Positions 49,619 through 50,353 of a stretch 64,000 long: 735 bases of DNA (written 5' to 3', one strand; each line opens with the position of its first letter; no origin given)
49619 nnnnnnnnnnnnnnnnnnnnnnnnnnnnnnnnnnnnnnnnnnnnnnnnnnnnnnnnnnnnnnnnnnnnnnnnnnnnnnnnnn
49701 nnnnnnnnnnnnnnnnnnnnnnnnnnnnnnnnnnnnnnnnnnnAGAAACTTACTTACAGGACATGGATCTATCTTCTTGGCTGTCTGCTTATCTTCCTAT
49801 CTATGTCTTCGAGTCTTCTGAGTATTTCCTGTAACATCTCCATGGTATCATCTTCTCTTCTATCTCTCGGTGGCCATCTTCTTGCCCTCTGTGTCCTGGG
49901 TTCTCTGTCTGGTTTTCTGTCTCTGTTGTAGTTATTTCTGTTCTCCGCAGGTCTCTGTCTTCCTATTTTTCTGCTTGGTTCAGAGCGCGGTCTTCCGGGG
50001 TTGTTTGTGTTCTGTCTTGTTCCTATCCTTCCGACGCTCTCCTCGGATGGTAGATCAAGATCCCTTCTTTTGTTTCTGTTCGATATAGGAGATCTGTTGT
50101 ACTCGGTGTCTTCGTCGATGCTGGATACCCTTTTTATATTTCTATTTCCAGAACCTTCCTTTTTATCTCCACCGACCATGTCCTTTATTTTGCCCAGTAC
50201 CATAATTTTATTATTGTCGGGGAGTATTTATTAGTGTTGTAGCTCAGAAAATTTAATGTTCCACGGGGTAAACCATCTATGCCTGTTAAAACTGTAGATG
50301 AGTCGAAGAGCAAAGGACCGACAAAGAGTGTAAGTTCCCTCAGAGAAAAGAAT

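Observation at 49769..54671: Block of four uncharacterised genes between ABCE1 and topoisomerase I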

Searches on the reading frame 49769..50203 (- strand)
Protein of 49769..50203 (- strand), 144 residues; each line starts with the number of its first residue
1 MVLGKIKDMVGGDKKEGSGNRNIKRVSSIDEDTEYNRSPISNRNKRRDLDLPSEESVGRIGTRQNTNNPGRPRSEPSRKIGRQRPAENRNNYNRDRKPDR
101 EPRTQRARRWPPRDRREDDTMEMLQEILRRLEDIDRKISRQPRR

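Call 3: search_protein_families(library=pfam, proteins=[window:49769-50203:-], max_evalue=1)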
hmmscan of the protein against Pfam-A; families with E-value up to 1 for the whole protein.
window:49769-50203:- (144 aa): 0 families

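Call 4: search_protein_families(library=ncbifam, proteins=[window:49769-50203:-], max_evalue=1)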
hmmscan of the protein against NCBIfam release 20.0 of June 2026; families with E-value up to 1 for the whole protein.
window:49769-50203:- (144 aa): 0 families

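Call 62: search_protein_families(library=padloc, proteins=[window:49769-50203:-], max_evalue=0.1)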
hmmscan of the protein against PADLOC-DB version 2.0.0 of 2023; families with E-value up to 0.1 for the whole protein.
window:49769-50203:- (144 aa): 0 families
